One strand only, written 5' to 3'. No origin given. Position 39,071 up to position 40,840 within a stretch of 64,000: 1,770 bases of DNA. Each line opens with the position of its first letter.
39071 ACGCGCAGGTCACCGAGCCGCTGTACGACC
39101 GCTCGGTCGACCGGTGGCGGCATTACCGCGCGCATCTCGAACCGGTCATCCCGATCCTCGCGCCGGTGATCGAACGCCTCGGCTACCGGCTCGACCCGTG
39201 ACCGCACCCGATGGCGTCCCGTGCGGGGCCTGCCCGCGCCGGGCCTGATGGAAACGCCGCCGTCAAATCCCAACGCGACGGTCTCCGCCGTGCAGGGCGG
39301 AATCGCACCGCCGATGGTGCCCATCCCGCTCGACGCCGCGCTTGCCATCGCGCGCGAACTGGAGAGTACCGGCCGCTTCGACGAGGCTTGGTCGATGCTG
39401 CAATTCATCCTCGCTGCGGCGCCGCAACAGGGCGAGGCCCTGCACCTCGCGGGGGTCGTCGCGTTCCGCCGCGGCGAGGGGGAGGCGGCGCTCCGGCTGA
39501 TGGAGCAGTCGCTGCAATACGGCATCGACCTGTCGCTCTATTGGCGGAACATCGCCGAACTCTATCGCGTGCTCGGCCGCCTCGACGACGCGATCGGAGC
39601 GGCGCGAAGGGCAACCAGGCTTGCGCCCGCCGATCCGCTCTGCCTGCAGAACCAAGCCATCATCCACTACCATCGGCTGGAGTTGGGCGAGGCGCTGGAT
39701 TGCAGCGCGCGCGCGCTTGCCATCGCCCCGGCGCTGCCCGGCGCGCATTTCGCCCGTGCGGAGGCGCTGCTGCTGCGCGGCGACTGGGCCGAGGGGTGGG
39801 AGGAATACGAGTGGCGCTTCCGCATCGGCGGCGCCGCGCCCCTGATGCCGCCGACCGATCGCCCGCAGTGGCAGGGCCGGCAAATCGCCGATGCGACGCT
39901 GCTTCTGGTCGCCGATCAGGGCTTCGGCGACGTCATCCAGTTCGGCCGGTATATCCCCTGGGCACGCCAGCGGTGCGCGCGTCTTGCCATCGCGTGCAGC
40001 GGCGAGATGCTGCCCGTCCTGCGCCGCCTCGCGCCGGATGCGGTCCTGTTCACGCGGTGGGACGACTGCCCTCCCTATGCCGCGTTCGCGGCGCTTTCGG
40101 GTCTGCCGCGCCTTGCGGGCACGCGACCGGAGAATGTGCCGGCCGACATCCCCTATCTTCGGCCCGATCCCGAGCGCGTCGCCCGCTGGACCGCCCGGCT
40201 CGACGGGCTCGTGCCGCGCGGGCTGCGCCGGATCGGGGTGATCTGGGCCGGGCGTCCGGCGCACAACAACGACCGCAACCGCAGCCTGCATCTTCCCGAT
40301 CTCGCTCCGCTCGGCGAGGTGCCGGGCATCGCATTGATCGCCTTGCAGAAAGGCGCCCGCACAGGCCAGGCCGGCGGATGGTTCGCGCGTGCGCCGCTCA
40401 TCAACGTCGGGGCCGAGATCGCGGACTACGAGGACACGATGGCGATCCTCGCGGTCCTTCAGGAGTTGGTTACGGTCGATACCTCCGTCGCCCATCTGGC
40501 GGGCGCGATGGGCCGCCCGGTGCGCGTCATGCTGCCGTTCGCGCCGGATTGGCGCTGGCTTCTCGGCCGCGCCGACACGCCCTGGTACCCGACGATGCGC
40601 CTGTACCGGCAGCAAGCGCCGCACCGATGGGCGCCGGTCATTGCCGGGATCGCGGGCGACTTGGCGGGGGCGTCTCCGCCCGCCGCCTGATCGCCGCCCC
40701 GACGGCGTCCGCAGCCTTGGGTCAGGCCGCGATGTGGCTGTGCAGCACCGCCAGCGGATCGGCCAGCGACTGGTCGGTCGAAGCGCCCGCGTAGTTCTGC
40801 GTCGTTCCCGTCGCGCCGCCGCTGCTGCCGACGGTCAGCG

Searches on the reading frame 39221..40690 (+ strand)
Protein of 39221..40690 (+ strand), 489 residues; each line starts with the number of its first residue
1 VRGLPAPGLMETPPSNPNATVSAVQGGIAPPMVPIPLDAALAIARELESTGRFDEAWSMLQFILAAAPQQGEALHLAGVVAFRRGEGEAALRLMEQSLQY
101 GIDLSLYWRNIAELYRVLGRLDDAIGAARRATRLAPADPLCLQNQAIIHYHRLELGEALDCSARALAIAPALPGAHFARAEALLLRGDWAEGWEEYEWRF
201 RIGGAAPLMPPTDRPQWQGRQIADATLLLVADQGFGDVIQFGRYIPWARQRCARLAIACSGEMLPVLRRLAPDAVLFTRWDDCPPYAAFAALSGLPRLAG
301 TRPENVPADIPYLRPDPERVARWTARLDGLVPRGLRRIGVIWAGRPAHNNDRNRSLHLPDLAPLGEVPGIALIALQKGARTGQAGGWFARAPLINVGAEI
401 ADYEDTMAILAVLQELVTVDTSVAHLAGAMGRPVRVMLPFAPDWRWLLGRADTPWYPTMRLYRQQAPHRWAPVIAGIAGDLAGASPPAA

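Call 8: search_protein_families(library=pfam, proteins=[window:39221-40690:+], max_evalue=0.00001)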
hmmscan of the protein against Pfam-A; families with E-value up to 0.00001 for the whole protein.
window:39221-40690:+ (489 aa): 3 families
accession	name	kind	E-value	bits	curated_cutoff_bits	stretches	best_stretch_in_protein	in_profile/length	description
PF07719.23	TPR_2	-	1.2e-09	37.9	27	0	106-137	2-33/34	Tetratricopeptide repeat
PF13428.12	TPR_14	-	7.6e-08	32.7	23.5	0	108-146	4-42/44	Tetratricopeptide repeat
PF13424.12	TPR_12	-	2.3e-07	31.3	30.1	0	140-197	3-62/77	Tetratricopeptide repeat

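Call 62: search_solved_structures(query=window:39221-40690:+, max_evalue=0.1)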
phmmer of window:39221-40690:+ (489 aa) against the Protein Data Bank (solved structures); distinct sequences matched with E-value up to 0.1: 46.
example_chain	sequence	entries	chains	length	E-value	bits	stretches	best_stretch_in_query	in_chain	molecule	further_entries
9qhb_A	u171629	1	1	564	2.6e-16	62.7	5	49-199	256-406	Engineered tetratricopeptide repeat protein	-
8bu0_A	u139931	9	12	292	2.4e-14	56.2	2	49-198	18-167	Consensus tetratricopeptide repeat protein | Crystal structure of an 8-repeat consensus TPR superhelix with Zinc. | Monomer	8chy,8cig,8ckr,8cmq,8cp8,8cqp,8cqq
7yea_A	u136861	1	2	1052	1.3e-11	47.2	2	51-182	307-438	UDP-N-acetylglucosamine--peptide N-acetylglucosaminyltransferase 110 kDa subunit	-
7yeh_B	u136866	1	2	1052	1.3e-11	47.2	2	48-201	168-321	UDP-N-acetylglucosamine--peptide N-acetylglucosaminyltransferase 110 kDa subunit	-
7ntf_A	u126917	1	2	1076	1.4e-11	47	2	48-201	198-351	Isoform 1 of UDP-N-acetylglucosamine--peptide N-acetylglucosaminyltransferase 110 kDa subu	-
9qhc_A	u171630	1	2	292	3e-10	42.7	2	50-199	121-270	Engineered tetratricopeptide repeat protein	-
1w3b_A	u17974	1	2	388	9.4e-10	41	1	84-201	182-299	UDP-N-ACETYLGLUCOSAMINE--PEPTIDE N-ACETYLGLUCOSAMINYLTRANSFERASE 110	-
6eou_A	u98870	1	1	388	2.5e-09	39.6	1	84-201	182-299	UDP-N-acetylglucosamine--peptide N-acetylglucosaminyltransferase 110 kDa subunit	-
2fo7_A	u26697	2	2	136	5e-06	28.8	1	49-170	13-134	SYNTHETIC CONSENSUS TPR PROTEIN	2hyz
8ch0_A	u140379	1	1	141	5e-06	28.7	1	49-170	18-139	Consensus tetratricopeptide repeat protein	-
6vfj_B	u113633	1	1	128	7.7e-05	24.8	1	70-171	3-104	I53_dn5B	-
8ump_A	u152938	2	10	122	7.7e-05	24.8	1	72-137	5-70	T33-ml35-redesigned-TPR-domain-fold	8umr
9gzg_A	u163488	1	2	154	9.3e-05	24.6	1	47-171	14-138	Engineered CTPR protein with glutamic acids for conductivity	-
7y4i_A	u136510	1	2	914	0.00011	24.3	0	52-147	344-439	Probable UDP-N-acetylglucosamine--peptide N-acetylglucosaminyltransferase SPINDLY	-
8dtf_A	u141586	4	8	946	0.00012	24.2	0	52-147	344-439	Probable UDP-N-acetylglucosamine--peptide N-acetylglucosaminyltransferase SPINDLY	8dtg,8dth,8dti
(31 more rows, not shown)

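Call 93: find_related_loci(query=A4, collection=metagenome_contigs, flank=10000)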
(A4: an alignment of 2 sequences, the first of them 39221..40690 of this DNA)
Query A4 (489 aa) in metagenome_contigs; peptide patterns used: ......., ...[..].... (x = any residue, [..] = any of these).
600 stretches matched a pattern (row limit reached: there are more); 437 encode a relative of the query (tblastn E <= 1e-3); the best 80 are kept; 80 distinct loci.
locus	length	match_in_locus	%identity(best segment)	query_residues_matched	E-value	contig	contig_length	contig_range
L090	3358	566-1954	70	9-481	0e+0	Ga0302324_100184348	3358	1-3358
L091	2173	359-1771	69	9-485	0e+0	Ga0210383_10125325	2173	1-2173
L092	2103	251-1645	71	8-482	0e+0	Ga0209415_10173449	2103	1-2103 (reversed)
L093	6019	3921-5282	68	29-482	0e+0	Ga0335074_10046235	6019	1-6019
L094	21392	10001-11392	66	10-481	0e+0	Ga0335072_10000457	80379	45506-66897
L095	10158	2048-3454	66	8-486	0e+0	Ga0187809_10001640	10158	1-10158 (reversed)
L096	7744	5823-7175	68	33-483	0e+0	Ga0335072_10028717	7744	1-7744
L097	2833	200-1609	69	9-488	0e+0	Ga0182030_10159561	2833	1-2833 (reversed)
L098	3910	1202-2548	67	33-481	0e+0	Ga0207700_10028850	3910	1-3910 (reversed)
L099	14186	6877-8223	67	33-481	0e+0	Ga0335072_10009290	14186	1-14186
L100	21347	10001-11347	68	33-481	0e+0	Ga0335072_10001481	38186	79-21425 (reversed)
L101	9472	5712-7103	69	9-482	0e+0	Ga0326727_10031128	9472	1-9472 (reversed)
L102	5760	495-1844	68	33-482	0e+0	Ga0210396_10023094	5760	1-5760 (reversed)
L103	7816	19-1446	66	29-488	0e+0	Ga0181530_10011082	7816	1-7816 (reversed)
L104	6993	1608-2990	68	33-481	0e+0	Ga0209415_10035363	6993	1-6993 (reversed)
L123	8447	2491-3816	56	41-482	5e-163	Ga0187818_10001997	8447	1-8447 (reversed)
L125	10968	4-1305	57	51-484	4e-162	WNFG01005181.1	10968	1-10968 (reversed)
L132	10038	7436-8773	57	37-482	3e-154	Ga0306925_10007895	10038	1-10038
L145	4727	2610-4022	48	18-486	1e-147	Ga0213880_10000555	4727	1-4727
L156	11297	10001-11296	50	31-462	1e-142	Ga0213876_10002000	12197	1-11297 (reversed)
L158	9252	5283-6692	48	5-479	1e-142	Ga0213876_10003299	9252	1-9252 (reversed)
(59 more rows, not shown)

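Call 103: search_protein_families(library=pfam, proteins=[L125:1392-3695:+, L093:1-1692:-, L099:1230-2156:-, L125:4374-5120:-, L123:7694-8296:-, L156:6014-8263:+], max_evalue=0.001)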
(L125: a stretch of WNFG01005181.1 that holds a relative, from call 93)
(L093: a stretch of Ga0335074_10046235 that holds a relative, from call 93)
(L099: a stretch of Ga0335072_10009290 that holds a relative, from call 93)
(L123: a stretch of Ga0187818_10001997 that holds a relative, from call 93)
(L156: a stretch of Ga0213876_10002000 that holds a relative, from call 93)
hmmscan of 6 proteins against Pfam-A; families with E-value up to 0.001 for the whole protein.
L125:1392-3695:+ (768 aa): 2 families
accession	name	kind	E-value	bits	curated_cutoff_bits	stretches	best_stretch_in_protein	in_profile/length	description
PF05226.16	CHASE2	-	9.7e-56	189.6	26.3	1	47-401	3-254/257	CHASE2 domain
PF00211.25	Guanylate_cyc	-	4.8e-16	59.3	21.9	1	501-687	7-181/183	Adenylate and Guanylate cyclase catalytic domain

L093:1-1692:- (564 aa): 1 family
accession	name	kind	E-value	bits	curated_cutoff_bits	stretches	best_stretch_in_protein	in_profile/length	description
PF04413.22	Glycos_transf_N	-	4e-57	193.1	23.9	1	208-387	2-178/179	3-Deoxy-D-manno-octulosonic-acid transferase (kdotransferase)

L099:1230-2156:- (309 aa): 1 family
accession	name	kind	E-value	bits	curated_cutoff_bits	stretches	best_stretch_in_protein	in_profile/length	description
PF04028.18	DUF374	-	2.1e-22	78.9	26.8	1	161-224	6-69/69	Domain of unknown function (DUF374)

L125:4374-5120:- (249 aa): 1 family
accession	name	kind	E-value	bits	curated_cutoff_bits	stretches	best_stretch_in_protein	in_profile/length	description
PF06904.17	Extensin-like_C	-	6.6e-50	170.2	25.4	1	78-247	2-175/176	Extensin-like protein C-terminus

L123:7694-8296:- (201 aa): 1 family
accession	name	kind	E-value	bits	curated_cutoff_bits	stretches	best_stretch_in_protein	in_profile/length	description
PF02627.25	CMD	-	0.00021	21.7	23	1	67-123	8-64/84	Carboxymuconolactone decarboxylase family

L156:6014-8263:+ (750 aa): 4 families
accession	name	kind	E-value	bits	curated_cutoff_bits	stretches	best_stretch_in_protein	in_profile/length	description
PF00664.28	ABC_membrane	-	3e-58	198.1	28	1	194-460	4-273/274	ABC transporter transmembrane region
PF00005.33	ABC_tran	-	4.1e-35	121.8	25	1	524-673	1-137/137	ABC transporter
PF03412.21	Peptidase_C39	-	3.1e-14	53.4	22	1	47-166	10-132/133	Peptidase C39 family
PF02463.25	SMC_N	-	5.1e-07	29.8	40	1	644-716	136-212/220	RecF/RecN/SMC N terminal domain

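Call 114: search_solved_structures(query=L156:6014-8263:+, max_evalue=1e-20, show_alignments=2)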
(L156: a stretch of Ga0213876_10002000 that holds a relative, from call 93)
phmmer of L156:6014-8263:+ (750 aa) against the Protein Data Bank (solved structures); distinct sequences matched with E-value up to 1e-20: 330 (the best 60 are shown).
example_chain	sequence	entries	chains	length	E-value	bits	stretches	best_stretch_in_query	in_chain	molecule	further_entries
7sgr_J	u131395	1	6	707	6.4e-248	828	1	49-743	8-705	Alpha-hemolysin translocation ATP-binding protein HlyB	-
8dck_A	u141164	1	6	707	1.6e-247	826.7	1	49-743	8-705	Alpha-hemolysin translocation ATP-binding protein HlyB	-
7zka_A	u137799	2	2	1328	2.6e-146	492.2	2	245-746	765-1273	ATP-dependent translocase ABCB1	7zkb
7zk4_A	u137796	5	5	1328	5.3e-146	491.2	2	245-746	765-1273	ATP-dependent translocase ABCB1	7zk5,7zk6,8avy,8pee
6ujp_A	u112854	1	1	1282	2.7e-145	488.9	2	245-746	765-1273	ATP-dependent translocase ABCB1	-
6ujw_A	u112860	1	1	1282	3.2e-145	488.6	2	267-745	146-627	ATP-dependent translocase ABCB1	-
4m2s_A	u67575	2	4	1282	4.8e-145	488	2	267-745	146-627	Multidrug resistance protein 1A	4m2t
5kpi_A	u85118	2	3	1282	4.8e-145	488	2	267-745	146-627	Multidrug resistance protein 1A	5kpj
6ujt_A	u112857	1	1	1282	4.9e-145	488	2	267-745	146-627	ATP-dependent translocase ABCB1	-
7zk8_A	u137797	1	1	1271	5.2e-145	487.9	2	245-743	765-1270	ATP-dependent translocase ABCB1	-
4q9h_A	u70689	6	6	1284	5.9e-145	487.7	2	267-745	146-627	Multidrug resistance protein 1A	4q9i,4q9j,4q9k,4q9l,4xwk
4ksb_A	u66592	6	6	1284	5.9e-145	487.7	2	267-745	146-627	Multidrug resistance protein 1A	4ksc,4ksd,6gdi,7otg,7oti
3g60_A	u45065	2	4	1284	5.9e-145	487.7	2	267-745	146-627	Multidrug resistance protein 1a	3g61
4m1m_A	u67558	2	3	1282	6e-145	487.7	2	245-746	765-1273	Multidrug resistance protein 1A | ATP-dependent translocase ABCB1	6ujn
6ujs_A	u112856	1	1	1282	6.1e-145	487.7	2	245-746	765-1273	ATP-dependent translocase ABCB1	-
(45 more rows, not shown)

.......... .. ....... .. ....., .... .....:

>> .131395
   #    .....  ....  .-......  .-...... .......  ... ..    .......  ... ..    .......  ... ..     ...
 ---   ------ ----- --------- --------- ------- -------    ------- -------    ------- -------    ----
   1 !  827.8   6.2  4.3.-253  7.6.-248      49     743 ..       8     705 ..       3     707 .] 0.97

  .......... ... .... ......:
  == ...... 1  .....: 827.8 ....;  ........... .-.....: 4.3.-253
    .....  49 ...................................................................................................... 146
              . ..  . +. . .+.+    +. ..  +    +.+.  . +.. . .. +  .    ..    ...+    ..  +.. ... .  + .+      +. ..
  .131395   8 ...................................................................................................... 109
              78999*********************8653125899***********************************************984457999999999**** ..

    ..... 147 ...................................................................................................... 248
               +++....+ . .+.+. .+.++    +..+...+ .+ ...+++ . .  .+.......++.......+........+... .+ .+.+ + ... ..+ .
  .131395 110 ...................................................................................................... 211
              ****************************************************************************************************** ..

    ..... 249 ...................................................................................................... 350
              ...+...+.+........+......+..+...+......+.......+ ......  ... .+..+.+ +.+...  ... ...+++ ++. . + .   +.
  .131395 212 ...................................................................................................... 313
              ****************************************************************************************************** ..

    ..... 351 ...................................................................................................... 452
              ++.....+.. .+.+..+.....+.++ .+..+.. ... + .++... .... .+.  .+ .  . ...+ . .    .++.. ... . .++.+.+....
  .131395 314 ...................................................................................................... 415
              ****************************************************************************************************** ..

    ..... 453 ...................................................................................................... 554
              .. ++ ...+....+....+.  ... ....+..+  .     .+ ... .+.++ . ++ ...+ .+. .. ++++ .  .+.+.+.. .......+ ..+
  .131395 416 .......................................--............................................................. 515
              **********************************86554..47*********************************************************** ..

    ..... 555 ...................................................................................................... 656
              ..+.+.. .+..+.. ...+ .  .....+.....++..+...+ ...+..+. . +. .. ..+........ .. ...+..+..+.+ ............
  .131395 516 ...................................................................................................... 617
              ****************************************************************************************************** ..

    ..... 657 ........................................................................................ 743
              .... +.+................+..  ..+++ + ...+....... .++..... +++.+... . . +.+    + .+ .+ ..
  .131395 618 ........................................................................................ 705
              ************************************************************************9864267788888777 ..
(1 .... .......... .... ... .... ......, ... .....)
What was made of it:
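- Tried and rejected: The linked ABC is HlyB-like (call 114).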

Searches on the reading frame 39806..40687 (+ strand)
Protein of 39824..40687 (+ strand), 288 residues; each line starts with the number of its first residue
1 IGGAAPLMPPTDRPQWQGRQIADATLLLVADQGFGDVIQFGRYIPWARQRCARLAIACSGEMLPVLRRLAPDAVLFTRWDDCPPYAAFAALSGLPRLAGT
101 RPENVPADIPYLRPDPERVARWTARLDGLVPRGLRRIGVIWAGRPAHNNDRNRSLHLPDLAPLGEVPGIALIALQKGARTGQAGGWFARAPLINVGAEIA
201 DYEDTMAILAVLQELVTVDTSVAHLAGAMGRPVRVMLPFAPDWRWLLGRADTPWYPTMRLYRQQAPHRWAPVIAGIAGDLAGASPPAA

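Call 61: search_protein_families(library=pfam, proteins=[window:39824-40687:+], max_evalue=10)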
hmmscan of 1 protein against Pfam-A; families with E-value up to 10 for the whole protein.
seq(288 aa): 1 family
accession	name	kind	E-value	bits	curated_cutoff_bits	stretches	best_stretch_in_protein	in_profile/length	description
PF01075.23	Glyco_transf_9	-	0.0036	17.1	22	1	204-233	176-205/247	Glycosyltransferase family 9 (heptosyltransferase)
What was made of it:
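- On TibC/AAH-type adhesin glycosylation: The adjacent 489-aa protein gives Glyco_transf_9 E 0.0036 (17 bits, cut-off 22; call 61).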

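Call 109: search_solved_structures(query=A5, max_evalue=10, show_alignments=2)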
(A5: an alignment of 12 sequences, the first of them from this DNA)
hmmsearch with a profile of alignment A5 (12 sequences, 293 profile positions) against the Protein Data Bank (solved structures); distinct sequences matched with E-value up to 10: 3.
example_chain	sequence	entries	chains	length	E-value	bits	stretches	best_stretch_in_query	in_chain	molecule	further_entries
2gt1_A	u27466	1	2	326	0.77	12.4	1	213-240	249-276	Lipopolysaccharide heptosyltransferase-1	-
6dfe_A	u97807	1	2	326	0.77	12.4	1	213-240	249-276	ADP-heptose--LPS heptosyltransferase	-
2h1f_A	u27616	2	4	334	0.83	12.3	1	213-240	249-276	Lipopolysaccharide heptosyltransferase-1 | Lipopolysaccharide heptosyltransferase 1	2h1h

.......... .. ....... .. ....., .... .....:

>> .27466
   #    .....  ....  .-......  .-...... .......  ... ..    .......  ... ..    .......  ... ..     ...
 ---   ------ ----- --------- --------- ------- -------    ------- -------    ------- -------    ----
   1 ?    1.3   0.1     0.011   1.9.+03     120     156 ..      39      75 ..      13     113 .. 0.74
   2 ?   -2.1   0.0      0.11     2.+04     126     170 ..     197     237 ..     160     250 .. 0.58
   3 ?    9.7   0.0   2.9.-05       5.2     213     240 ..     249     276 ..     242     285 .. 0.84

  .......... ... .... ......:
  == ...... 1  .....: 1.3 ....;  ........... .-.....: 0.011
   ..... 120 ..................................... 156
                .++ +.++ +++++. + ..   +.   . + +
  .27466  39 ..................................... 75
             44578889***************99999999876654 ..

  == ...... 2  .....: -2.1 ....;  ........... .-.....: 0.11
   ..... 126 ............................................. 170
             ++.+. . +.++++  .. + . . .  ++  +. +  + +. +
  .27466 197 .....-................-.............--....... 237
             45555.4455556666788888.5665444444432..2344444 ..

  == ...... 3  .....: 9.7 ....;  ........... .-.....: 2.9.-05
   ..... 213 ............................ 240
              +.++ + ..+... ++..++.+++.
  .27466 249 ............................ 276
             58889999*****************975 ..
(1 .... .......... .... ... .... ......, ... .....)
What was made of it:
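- On TibC/AAH-type adhesin glycosylation: Its family profile matches only the WaaC nucleotide-sugar motif, E 0.77 (call 109).
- The GT9 assignment is weak (Pfam E 0.0036, below threshold; PDB profile E 0.77; calls 61, 109). The only structural or sequence matches of the second cassette protein are to WaaC and Glyco_transf_9 (calls 61, 109).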
